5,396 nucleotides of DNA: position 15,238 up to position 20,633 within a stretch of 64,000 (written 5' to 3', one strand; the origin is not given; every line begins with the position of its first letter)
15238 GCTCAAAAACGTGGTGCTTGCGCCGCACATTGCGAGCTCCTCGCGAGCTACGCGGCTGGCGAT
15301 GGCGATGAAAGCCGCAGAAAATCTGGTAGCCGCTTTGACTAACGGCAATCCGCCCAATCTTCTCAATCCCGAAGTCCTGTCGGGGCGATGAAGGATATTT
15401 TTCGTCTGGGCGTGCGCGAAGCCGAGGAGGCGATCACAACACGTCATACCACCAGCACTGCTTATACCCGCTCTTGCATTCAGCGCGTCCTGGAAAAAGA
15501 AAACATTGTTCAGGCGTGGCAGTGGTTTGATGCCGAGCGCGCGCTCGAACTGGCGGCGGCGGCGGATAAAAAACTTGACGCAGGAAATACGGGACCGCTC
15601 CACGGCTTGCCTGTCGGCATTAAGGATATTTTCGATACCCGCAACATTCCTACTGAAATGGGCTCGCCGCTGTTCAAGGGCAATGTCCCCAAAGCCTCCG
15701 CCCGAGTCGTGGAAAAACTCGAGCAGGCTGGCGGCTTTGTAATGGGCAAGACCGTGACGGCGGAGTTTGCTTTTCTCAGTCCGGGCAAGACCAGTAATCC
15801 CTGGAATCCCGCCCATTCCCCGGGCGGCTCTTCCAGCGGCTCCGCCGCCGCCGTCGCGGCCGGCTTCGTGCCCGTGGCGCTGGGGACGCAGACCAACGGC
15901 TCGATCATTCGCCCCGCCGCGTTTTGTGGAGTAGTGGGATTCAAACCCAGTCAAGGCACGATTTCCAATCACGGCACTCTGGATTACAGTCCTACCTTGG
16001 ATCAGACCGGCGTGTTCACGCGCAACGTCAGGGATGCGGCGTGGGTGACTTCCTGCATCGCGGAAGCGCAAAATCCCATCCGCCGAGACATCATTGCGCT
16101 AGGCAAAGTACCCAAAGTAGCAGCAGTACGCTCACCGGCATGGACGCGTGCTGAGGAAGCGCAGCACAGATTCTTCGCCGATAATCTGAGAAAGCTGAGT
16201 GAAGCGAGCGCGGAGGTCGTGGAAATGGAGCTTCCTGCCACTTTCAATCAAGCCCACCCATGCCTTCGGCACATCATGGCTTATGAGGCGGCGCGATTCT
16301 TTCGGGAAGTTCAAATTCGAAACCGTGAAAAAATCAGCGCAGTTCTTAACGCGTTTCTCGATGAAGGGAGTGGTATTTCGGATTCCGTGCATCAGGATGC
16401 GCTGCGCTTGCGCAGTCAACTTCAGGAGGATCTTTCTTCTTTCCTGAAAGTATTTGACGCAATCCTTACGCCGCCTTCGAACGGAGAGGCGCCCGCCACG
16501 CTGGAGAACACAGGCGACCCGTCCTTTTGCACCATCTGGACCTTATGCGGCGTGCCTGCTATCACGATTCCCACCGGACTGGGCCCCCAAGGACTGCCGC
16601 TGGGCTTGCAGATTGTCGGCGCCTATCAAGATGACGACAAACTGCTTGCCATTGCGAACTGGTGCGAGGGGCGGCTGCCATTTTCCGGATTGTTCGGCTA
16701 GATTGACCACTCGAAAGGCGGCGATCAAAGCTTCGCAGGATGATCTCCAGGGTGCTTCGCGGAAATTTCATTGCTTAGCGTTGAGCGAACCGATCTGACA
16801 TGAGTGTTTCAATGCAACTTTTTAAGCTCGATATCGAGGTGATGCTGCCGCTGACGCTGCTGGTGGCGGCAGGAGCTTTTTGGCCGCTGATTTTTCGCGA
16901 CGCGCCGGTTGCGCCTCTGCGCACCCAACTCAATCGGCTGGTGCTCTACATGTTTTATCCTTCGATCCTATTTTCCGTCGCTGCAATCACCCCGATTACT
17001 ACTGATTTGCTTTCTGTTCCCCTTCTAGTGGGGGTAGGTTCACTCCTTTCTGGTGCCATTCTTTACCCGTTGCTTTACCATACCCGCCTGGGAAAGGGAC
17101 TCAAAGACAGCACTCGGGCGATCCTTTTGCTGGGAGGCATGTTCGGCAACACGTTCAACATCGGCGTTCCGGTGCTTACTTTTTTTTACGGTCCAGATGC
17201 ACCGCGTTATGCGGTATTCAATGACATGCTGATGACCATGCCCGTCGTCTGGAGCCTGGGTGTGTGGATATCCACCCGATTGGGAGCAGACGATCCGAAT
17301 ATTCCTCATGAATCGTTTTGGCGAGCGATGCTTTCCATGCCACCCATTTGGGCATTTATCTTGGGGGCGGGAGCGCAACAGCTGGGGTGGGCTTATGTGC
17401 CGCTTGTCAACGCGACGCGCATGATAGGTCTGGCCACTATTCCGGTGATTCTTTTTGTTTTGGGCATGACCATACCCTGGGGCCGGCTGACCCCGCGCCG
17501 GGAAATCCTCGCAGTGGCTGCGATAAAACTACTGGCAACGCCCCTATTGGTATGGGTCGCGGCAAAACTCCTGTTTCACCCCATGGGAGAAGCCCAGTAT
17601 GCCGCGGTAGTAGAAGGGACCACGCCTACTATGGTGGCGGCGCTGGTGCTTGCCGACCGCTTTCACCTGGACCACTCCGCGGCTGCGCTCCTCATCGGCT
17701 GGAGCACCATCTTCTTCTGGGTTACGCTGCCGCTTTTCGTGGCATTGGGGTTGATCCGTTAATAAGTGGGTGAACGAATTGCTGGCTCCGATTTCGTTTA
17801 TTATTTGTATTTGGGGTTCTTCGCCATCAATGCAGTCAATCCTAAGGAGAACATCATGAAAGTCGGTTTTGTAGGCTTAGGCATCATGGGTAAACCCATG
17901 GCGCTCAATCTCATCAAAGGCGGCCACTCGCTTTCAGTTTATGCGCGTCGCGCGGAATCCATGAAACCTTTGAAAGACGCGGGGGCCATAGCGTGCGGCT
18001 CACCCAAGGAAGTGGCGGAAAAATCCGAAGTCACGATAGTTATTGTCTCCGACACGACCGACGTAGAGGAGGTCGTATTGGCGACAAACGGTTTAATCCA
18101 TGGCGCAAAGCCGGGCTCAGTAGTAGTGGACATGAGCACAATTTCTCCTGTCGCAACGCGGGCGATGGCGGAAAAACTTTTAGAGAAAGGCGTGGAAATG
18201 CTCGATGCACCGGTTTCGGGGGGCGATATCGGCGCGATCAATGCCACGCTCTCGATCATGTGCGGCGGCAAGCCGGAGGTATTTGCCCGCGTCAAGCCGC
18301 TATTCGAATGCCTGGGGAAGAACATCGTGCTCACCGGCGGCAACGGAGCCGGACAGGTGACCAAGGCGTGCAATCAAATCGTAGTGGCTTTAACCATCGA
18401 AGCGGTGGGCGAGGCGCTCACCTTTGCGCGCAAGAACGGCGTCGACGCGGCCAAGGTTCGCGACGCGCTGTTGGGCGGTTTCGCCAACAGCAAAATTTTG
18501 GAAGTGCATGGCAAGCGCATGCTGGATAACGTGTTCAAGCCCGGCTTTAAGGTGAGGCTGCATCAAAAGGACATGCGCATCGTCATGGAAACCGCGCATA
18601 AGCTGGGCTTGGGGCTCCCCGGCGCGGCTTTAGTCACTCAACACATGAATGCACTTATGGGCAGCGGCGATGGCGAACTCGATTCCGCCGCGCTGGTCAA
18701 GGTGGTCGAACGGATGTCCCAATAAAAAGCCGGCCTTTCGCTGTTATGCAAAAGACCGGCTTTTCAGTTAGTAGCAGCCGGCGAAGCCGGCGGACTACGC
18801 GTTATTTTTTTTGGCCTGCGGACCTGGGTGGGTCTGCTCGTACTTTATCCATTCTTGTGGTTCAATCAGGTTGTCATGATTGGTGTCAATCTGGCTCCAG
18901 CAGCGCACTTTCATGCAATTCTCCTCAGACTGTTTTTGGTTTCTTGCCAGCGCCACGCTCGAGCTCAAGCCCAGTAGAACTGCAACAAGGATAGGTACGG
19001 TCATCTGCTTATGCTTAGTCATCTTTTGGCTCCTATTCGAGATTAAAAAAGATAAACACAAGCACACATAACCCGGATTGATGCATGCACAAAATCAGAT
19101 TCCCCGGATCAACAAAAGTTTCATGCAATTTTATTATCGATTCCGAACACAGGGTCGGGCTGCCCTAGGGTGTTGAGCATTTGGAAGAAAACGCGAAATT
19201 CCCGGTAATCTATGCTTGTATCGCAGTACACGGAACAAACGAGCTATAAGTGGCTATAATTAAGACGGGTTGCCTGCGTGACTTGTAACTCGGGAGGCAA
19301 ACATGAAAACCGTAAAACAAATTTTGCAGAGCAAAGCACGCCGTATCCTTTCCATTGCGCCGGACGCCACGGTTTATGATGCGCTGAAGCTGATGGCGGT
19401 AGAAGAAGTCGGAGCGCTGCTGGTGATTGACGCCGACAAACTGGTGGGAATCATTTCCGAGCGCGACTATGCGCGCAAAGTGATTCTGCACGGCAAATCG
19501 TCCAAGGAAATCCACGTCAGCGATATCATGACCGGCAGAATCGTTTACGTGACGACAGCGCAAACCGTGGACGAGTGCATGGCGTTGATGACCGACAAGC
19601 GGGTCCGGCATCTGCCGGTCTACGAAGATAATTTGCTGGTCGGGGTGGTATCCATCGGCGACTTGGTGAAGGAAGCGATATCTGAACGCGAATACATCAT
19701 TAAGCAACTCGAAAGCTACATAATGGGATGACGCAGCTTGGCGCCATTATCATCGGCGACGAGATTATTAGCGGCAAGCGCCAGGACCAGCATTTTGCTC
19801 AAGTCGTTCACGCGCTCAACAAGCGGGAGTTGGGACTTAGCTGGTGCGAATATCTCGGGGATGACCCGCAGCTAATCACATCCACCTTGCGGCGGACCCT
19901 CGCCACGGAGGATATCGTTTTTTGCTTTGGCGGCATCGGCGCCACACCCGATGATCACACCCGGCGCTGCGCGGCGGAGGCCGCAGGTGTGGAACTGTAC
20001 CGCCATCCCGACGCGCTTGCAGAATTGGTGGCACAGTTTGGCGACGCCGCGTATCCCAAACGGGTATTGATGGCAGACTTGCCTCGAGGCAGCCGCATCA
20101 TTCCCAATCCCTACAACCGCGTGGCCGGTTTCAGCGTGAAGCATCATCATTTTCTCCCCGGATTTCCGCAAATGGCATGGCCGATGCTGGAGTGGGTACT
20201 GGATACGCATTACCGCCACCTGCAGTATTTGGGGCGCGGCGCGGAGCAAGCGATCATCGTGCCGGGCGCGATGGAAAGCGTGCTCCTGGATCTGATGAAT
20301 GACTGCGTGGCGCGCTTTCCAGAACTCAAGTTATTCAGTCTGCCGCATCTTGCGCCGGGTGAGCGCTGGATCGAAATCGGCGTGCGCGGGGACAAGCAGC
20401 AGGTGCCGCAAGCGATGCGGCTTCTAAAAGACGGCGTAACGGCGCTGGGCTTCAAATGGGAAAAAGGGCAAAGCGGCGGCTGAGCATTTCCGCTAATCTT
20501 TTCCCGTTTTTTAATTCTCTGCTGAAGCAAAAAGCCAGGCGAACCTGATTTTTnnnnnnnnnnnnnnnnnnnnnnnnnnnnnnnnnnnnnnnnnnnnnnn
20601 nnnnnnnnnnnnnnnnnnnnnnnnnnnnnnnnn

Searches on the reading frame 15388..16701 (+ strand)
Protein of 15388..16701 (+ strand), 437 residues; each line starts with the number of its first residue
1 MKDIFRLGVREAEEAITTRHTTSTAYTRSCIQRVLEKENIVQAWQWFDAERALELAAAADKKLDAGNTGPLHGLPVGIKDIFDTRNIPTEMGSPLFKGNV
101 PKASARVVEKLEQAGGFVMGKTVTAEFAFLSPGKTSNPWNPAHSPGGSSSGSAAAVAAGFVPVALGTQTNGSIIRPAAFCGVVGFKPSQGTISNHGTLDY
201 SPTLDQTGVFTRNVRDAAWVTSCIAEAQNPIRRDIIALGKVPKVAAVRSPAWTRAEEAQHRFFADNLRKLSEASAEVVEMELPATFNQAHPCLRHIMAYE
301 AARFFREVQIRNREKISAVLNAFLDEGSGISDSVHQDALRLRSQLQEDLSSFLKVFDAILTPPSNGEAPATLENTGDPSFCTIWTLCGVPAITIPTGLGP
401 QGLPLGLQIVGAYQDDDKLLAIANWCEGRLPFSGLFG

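Call 24: search_protein_families(library=pfam, proteins=[window:15388-16701:+], max_evalue=0.00001)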
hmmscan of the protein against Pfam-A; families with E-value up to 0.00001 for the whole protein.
window:15388-16701:+ (437 aa): 1 family
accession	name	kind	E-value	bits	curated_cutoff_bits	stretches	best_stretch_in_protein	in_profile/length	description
PF01425.27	Amidase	-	1.9e-83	281.4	27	1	27-420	3-445/445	Amidase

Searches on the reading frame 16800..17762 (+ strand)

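Call 24: search_protein_families(library=pfam, proteins=[window:16800-17762:+], max_evalue=0.00001)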
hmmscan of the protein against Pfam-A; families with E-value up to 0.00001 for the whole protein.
window:16800-17762:+ (320 aa): 1 family
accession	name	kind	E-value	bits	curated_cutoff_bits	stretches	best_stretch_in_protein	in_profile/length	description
PF03547.23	Mem_trans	-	7.5e-17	61.4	25.7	1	41-313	30-342/343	Membrane transport protein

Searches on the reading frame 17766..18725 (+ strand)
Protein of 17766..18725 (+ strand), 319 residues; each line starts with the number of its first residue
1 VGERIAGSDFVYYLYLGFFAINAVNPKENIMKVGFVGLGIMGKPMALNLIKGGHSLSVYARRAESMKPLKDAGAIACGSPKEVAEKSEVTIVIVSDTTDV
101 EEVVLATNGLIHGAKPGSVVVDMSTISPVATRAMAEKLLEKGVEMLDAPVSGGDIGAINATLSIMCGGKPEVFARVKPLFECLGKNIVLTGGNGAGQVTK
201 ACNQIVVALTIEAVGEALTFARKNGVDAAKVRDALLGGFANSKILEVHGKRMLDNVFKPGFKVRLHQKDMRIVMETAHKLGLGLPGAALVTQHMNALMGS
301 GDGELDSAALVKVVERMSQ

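Call 24: search_protein_families(library=pfam, proteins=[window:17766-18725:+], max_evalue=0.00001)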
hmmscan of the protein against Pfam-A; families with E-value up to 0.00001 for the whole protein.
window:17766-18725:+ (319 aa): 3 families
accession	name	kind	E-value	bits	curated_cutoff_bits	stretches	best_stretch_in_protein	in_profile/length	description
PF03446.21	NAD_binding_2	-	6.1e-52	176.3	21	1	32-190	1-159/161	NAD binding domain of 6-phosphogluconate dehydrogenase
PF14833.11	NAD_binding_11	-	1.5e-34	119.3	30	1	194-313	1-121/122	NAD-binding of NADP-dependent 3-hydroxyisobutyrate dehydrogenase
PF03807.23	F420_oxidored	-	1e-07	32.9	21.6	1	32-123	1-91/94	NADP oxidoreductase coenzyme F420-dependent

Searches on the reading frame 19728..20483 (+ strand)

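Call 24: search_protein_families(library=pfam, proteins=[window:19728-20483:+], max_evalue=0.00001)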
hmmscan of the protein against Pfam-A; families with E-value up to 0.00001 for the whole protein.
window:19728-20483:+ (251 aa): 1 family
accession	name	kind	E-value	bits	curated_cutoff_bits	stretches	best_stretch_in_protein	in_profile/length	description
PF00994.29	MoCF_biosynth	-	5.1e-23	81.8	26.6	1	6-158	2-138/144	Probable molybdopterin binding domain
